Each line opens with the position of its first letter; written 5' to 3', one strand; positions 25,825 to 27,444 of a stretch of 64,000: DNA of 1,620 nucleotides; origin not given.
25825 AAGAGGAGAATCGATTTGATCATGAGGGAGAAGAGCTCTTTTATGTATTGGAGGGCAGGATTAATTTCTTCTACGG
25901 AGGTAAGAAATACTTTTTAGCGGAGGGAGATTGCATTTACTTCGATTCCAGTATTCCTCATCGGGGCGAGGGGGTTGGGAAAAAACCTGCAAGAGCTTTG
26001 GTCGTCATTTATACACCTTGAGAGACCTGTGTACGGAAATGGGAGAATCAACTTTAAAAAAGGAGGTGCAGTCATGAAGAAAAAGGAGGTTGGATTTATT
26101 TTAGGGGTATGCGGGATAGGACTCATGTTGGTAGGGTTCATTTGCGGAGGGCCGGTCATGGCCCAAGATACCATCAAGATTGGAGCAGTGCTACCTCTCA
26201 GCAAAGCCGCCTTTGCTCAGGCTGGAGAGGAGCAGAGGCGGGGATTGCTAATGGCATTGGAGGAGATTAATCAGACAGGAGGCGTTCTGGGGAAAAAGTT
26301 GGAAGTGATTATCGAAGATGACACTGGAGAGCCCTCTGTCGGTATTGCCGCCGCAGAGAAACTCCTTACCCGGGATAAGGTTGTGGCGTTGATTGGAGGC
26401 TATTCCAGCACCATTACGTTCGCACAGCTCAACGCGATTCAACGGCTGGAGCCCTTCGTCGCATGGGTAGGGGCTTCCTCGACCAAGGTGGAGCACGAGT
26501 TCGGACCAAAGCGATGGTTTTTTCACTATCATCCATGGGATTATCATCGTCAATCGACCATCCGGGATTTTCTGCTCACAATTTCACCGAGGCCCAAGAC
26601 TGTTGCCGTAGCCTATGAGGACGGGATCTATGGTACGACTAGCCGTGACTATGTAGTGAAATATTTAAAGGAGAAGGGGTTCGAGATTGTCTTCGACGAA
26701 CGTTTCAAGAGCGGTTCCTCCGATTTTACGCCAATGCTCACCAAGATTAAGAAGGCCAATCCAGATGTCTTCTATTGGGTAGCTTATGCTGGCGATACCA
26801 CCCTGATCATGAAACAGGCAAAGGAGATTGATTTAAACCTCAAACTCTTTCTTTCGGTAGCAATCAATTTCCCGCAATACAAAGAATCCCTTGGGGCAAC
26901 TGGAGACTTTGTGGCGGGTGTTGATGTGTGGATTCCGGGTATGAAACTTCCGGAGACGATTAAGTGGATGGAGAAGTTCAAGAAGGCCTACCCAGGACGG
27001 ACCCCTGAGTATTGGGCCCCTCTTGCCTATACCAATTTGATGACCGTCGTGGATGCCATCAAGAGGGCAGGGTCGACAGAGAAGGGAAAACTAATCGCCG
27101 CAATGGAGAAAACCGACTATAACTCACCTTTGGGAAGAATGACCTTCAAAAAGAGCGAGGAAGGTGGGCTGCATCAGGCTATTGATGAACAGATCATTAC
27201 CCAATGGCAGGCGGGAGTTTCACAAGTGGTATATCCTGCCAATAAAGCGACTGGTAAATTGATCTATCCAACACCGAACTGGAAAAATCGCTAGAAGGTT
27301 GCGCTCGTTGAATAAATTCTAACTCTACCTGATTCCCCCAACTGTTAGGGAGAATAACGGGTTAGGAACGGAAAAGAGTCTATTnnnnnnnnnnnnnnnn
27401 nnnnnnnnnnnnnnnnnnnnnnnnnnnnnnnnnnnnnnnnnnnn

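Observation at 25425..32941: Island-borne mevalonate/HMG-CoA catabolic module: XRE-cupin regulator, Liv-type ABC importer, class II HMG-CoA reductase and HMG-CoA lyase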

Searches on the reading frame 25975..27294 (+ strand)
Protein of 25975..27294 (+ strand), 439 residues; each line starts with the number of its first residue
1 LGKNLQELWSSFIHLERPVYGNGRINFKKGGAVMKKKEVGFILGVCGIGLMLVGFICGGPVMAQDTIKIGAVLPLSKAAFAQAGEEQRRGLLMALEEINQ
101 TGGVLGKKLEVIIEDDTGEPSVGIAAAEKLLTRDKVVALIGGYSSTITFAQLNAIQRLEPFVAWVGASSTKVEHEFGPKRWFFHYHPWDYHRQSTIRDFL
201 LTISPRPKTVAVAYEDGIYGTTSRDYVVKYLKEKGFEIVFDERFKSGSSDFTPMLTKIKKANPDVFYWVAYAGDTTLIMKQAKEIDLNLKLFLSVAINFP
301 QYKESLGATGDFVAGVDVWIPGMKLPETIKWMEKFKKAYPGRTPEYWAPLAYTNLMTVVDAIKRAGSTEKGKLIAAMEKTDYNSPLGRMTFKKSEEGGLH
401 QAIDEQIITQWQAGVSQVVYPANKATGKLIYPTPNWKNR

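Call 3: search_protein_families(library=pfam, proteins=[window:25975-27294:+])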
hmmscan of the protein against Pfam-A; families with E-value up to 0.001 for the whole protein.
window:25975-27294:+ (439 aa): 3 families
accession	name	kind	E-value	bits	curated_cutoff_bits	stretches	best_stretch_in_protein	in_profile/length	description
PF13458.12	Peripla_BP_6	-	2.6e-62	211.9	31.7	1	66-412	1-339/343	Periplasmic binding protein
PF13433.12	Peripla_BP_5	-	9.4e-23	81.3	27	2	78-146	11-79/363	Periplasmic binding protein domain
PF01094.35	ANF_receptor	-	4e-17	62.7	25.4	1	91-393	6-336/353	Receptor family ligand binding region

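Call 4: search_protein_families(library=ncbifam, proteins=[window:25975-27294:+])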
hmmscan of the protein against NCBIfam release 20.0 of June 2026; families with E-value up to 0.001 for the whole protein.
window:25975-27294:+ (439 aa): 3 families
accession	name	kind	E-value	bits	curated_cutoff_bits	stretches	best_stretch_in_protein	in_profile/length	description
NF011933.0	PRK15404.1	subfamily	1.7e-32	112.9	477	1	62-401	22-352/370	high-affinity branched-chain amino acid ABC transporter substrate-binding protein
TIGR03669.1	urea_ABC_arch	equivalog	1.9e-22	79.8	494.8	1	72-393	5-322/375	urea ABC transporter substrate-binding protein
TIGR03407.1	urea_ABC_UrtA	exception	1.9e-22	79.7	492.75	1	68-396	2-328/361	urea ABC transporter substrate-binding protein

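Call 19: search_solved_structures(query=window:26074-27294:+, show_alignments=1, max_evalue=1e-10)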
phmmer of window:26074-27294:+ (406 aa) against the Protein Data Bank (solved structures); distinct sequences matched with E-value up to 1e-10: 24.
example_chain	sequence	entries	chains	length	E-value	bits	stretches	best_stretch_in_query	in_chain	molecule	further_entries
8wch_A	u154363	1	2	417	1.7e-33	119.2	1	24-405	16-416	Probable Leu/Ile/Val-binding protein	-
8tg1_A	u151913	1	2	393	3.1e-25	92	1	30-357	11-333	Extracellular ligand-binding receptor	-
3ip5_A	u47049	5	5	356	4.5e-24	88.2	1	34-362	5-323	ABC transporter, substrate binding protein (Amino acid)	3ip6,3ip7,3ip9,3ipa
3ipc_A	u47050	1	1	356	1.8e-23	86.2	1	34-362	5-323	ABC transporter, substrate binding protein (Amino acid)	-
4q6w_A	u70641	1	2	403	1.9e-18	69.6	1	21-366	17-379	Putative leu/ile/val-binding protein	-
4n0q_A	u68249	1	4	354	1.4e-17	66.8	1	34-364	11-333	Leu/Ile/Val-binding protein homolog 3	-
4gnr_A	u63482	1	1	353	4.4e-17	65.2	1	31-358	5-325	ABC transporter substrate-binding protein-branched chain amino acid transport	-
1usg_A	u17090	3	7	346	1e-16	64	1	32-380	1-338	LEUCINE-SPECIFIC BINDING PROTEIN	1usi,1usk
4mpt_A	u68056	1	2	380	1e-16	63.9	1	30-366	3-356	Putative leu/ile/val-binding protein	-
4ey3_A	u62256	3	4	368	2.4e-16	62.7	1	30-358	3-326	Twin-arginine translocation pathway signal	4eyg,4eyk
3td9_A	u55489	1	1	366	5.7e-16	61.5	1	33-358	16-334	Branched chain amino acid ABC transporter, periplasmic amino acid-binding protein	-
2lbp_A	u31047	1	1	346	8.3e-16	61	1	33-380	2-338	LEUCINE-BINDING PROTEIN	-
3i45_A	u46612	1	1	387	1.1e-15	60.6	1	33-363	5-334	Twin-arginine translocation pathway signal protein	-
1z15_A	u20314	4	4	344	1.9e-14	56.5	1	34-256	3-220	Leu/Ile/Val-binding protein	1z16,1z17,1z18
3nnd_B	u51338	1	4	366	2.1e-14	56.3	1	47-367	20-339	Possible substrate binding protein of ABC transporter system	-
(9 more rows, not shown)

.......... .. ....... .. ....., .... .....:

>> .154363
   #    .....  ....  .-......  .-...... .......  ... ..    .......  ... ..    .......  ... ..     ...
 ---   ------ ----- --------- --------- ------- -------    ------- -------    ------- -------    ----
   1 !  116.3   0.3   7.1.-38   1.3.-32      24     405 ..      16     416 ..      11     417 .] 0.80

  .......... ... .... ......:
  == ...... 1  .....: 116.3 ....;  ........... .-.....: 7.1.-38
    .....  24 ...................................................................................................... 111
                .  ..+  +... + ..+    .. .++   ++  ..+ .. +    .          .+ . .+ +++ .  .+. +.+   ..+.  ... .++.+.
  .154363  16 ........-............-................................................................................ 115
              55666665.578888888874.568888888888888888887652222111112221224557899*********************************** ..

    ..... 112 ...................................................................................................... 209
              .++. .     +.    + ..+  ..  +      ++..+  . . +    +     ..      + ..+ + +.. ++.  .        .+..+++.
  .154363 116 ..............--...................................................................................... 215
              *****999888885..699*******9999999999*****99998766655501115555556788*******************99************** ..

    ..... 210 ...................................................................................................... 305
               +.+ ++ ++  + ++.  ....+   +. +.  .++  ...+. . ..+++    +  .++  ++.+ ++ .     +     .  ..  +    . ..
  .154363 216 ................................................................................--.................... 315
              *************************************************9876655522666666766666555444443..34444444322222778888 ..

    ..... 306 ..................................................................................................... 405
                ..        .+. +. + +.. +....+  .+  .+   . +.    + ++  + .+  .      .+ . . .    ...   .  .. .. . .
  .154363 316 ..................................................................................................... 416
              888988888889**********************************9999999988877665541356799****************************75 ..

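Call 50: find_homologous_proteins(query=window:26074-27294:+, max_evalue=1e-10)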
Query window:26074-27294:+ (406 aa): 2060 proteins with E <= 1e-10 among 8000 candidates; the best 120 are listed.
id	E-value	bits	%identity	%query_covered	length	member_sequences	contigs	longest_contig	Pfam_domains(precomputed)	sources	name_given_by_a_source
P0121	1.0e-267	905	98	100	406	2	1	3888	PF01094.35,PF13433.13,PF13458.13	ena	-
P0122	2.5e-261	884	96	100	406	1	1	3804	PF01094.35,PF13433.13,PF13458.13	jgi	jgi:branched-chain amino acid transport system substrate-binding protein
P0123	8.0e-258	873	94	100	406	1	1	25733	PF01094.35,PF13433.13,PF13458.13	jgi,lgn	jgi:branched-chain amino acid transport system substrate-binding protein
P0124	1.1e-257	872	95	100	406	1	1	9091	PF01094.35,PF13433.13,PF13458.13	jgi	jgi:branched-chain amino acid transport system substrate-binding protein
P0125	2.2e-257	871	95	100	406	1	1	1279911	PF01094.35,PF13433.13,PF13458.13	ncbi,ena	-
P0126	3.7e-257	871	94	100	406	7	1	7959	PF01094.35,PF13433.13,PF13458.13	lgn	-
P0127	4.6e-257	870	94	100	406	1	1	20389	PF01094.35,PF13433.13,PF13458.13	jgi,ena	-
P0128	1.3e-256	869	94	100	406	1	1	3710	PF01094.35,PF13433.13,PF13458.13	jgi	jgi:branched-chain amino acid transport system substrate-binding protein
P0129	2.3e-256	868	93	100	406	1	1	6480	PF01094.35,PF13433.13,PF13458.13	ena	-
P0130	4.8e-256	867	93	100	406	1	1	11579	PF01094.35,PF13433.13,PF13458.13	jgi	jgi:branched-chain amino acid transport system substrate-binding protein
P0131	4.9e-256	867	93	100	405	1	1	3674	PF01094.35,PF13433.13,PF13458.13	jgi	-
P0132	1.3e-255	866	92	100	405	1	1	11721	PF01094.35,PF13433.13,PF13458.13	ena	-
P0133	1.8e-255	865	93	100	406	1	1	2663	PF01094.35,PF13433.13,PF13458.13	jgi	jgi:branched-chain amino acid transport system substrate-binding protein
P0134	1.8e-255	865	93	100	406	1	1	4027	PF01094.35,PF13433.13,PF13458.13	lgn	-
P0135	2.0e-255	865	93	100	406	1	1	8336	PF01094.35,PF13433.13,PF13458.13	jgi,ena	-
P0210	1.8e-235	799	86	98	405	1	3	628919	PF01094.35,PF13433.13,PF13458.13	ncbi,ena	-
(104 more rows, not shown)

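Call 51: find_encoding_contigs(protein=P0125, flank=10000, max_places=2)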
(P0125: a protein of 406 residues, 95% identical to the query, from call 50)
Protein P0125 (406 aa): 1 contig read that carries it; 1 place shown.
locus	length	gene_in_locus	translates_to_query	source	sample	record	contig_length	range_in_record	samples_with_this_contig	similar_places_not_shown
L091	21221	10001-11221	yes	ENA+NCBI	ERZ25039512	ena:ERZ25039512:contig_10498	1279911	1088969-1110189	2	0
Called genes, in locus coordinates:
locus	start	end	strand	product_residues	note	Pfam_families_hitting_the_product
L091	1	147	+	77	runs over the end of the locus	PF13187:Fer4_9 (weak)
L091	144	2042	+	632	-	PF02730:AFOR_N, PF01314:AFOR_C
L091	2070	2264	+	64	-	-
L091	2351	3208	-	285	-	PF13276:HTH_21, PF00665:rve, PF13683:rve_3, PF13333:rve_2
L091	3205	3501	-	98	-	PF01527:HTH_Tnp_1, PF13384:HTH_23 (weak)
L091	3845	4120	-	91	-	PF00441:Acyl-CoA_dh_1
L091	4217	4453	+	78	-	-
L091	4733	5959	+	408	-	PF04055:Radical_SAM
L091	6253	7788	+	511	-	PF01875:Memo, PF01871:AMMECR1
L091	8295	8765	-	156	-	PF13358:DDE_3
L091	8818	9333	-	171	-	PF13384:HTH_23 (weak), PF13518:HTH_28 (weak), PF13551:HTH_29, PF13565:HTH_32, PF13592:HTH_33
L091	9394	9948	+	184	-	PF01381:HTH_3, PF12844:HTH_19, PF13560:HTH_31 (weak), PF07883:Cupin_2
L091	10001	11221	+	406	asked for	PF13433:Peripla_BP_5, PF13458:Peripla_BP_6, PF01094:ANF_receptor, PF13433:Peripla_BP_5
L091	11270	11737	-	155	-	PF01797:Y1_Tnp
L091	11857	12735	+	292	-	PF02653:BPD_transp_2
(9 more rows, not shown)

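Call 52: find_encoding_contigs(protein=P0210, flank=10000, max_places=2)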
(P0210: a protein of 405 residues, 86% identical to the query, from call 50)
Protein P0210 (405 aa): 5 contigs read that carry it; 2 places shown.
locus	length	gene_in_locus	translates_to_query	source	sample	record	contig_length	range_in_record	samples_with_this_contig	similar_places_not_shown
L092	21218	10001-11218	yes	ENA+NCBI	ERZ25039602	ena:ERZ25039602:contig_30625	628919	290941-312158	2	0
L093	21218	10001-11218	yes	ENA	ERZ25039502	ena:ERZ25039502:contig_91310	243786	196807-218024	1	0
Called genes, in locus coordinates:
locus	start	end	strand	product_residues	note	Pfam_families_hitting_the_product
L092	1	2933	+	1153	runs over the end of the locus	PF02811:PHP, PF07733:DNA_pol3_alpha, PF17657:DNA_pol3_finger, PF14579:HHH_6, PF01336:tRNA_anti-codon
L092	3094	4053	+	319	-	PF03255:ACCA, PF01039:Carboxyl_trans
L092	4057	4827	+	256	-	PF27030:AbpE_bact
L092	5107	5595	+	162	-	PF11969:DcpS_C, PF01230:HIT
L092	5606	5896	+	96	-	PF06305:LapA_dom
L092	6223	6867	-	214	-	PF00571:CBS, PF01842:ACT, PF13291:ACT_4 (weak), PF22190:TTHA0829-like_ACT (weak), PF22629:ACT_AHAS_ss (weak)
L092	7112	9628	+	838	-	PF01624:MutS_I, PF05188:MutS_II, PF05192:MutS_III, PF05190:MutS_IV, PF00488:MutS_V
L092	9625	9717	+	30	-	-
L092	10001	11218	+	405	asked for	PF13433:Peripla_BP_5, PF13458:Peripla_BP_6, PF01094:ANF_receptor, PF13433:Peripla_BP_5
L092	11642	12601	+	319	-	PF02653:BPD_transp_2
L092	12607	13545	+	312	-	PF02653:BPD_transp_2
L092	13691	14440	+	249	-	PF00005:ABC_tran, PF13304:AAA_21 (faint), PF12399:BCA_ABC_TP_C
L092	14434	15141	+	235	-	PF00005:ABC_tran, PF13304:AAA_21 (faint)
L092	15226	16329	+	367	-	PF08240:ADH_N, PF16912:Glu_dehyd_C, PF00107:ADH_zinc_N, PF13602:ADH_zinc_N_2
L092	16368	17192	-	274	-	PF03328:HpcH_HpaI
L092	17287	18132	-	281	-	PF00528:BPD_transp_1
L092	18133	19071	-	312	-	PF00528:BPD_transp_1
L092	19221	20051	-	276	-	PF01547:SBP_bac_1, PF13416:SBP_bac_8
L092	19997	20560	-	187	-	-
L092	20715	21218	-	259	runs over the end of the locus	PF04199:Cyclase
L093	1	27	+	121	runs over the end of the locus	PF02811:PHP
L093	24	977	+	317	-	PF07733:DNA_pol3_alpha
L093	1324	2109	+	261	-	PF17657:DNA_pol3_finger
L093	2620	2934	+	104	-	-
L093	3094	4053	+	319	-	PF03255:ACCA, PF01039:Carboxyl_trans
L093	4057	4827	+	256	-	PF27030:AbpE_bact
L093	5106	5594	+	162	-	PF11969:DcpS_C, PF01230:HIT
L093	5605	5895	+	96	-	PF06305:LapA_dom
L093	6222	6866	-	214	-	PF00571:CBS, PF01842:ACT, PF13291:ACT_4 (weak), PF22190:TTHA0829-like_ACT (weak), PF22629:ACT_AHAS_ss (weak)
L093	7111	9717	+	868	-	PF01624:MutS_I, PF05188:MutS_II, PF05192:MutS_III, PF05190:MutS_IV, PF00488:MutS_V, PF27441:MutS_C (weak)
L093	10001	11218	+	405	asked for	PF13433:Peripla_BP_5, PF13458:Peripla_BP_6, PF01094:ANF_receptor, PF13433:Peripla_BP_5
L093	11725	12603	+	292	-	PF02653:BPD_transp_2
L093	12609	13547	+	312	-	PF02653:BPD_transp_2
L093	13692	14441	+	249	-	PF00005:ABC_tran, PF13304:AAA_21 (faint), PF12399:BCA_ABC_TP_C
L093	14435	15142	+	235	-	PF00005:ABC_tran, PF13304:AAA_21 (faint)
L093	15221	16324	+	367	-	PF08240:ADH_N, PF16912:Glu_dehyd_C, PF00107:ADH_zinc_N, PF13602:ADH_zinc_N_2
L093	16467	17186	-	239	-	PF03328:HpcH_HpaI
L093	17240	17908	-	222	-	PF00528:BPD_transp_1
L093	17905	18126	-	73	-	-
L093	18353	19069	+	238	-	-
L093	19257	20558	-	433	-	PF13416:SBP_bac_8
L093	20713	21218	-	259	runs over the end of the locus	PF04199:Cyclase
